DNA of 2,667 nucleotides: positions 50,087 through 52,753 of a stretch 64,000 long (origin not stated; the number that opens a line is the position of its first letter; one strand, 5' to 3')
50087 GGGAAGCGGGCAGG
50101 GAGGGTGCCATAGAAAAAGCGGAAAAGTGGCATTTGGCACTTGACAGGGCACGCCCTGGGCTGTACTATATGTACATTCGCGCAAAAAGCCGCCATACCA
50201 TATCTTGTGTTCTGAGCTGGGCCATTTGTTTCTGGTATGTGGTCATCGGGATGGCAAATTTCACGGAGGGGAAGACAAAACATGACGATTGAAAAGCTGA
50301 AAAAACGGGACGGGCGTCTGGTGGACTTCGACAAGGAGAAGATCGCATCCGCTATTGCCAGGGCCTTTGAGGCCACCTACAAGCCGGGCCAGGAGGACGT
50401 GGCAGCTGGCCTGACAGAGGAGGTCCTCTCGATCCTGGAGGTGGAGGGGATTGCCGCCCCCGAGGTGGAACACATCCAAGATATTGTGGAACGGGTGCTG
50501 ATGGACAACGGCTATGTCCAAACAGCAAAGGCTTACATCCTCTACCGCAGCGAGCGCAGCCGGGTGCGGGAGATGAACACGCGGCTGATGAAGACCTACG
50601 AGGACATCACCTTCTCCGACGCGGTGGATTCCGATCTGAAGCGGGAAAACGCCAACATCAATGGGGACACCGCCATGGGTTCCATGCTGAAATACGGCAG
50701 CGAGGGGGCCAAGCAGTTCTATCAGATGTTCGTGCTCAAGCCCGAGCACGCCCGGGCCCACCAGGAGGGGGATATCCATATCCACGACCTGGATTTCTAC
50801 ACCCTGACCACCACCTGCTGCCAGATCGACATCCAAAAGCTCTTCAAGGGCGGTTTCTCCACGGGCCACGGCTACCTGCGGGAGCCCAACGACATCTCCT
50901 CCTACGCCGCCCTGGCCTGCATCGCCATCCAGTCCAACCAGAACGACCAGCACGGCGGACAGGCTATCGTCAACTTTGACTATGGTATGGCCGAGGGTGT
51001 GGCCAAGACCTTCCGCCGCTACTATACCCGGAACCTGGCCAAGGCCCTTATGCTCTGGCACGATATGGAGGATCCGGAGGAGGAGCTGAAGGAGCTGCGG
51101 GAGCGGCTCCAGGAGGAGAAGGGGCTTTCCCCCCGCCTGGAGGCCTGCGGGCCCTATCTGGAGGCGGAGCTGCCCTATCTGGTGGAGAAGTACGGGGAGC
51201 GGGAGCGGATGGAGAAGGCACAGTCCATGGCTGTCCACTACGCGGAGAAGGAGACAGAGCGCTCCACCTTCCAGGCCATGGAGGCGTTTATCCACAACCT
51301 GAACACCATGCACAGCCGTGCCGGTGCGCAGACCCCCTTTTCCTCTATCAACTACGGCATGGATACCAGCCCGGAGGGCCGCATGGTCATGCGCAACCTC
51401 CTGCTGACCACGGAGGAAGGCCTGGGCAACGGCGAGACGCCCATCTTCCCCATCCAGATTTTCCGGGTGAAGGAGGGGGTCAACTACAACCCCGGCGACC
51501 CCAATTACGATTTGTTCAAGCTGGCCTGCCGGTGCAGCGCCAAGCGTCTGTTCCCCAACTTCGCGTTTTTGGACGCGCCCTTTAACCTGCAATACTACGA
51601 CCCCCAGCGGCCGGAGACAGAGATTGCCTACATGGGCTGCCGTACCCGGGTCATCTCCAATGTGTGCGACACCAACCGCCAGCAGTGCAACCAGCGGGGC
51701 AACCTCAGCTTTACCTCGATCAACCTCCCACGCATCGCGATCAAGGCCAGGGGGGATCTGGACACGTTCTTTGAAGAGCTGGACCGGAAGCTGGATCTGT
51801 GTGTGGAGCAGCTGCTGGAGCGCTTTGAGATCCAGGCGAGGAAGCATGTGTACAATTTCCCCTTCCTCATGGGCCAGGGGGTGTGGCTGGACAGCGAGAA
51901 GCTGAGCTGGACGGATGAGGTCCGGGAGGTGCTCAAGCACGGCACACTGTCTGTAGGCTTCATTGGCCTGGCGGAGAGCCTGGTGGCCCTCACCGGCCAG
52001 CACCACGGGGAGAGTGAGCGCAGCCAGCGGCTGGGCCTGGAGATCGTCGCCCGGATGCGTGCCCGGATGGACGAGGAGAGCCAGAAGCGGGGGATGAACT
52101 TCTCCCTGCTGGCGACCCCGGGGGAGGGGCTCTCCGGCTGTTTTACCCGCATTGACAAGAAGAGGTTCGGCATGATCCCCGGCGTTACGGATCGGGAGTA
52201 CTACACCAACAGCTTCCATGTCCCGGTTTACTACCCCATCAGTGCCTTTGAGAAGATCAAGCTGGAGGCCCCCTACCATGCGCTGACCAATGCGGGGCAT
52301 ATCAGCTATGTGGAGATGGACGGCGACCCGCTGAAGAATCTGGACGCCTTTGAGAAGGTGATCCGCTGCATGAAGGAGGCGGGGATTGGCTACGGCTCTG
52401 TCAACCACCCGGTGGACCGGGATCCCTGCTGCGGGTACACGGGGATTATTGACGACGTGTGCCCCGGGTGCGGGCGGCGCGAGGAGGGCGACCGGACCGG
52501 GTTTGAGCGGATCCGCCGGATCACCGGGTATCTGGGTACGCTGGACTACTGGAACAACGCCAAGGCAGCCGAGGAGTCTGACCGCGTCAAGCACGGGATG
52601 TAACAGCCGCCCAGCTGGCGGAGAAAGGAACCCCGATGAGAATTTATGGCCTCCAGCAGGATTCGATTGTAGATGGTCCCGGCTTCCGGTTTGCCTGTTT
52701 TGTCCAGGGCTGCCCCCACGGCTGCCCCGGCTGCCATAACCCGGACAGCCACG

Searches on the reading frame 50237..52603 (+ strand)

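Call 52: search_protein_families(library=pfam, proteins=[window:50237-52603:+], max_evalue=0.05)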
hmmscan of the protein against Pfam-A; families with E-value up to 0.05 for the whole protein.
window:50237-52603:+ (788 aa): 3 families
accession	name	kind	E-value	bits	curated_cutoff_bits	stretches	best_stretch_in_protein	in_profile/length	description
PF13597.11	NRDD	-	1.7e-204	681.1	26.2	1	137-786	1-562/562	Anaerobic ribonucleoside-triphosphate reductase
PF03477.21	ATP-cone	-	8.4e-23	81.2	25.8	1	22-108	4-87/88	ATP cone domain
PF01228.26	Gly_radical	-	0.00035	21.5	22.2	1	668-767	5-103/106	Glycine radical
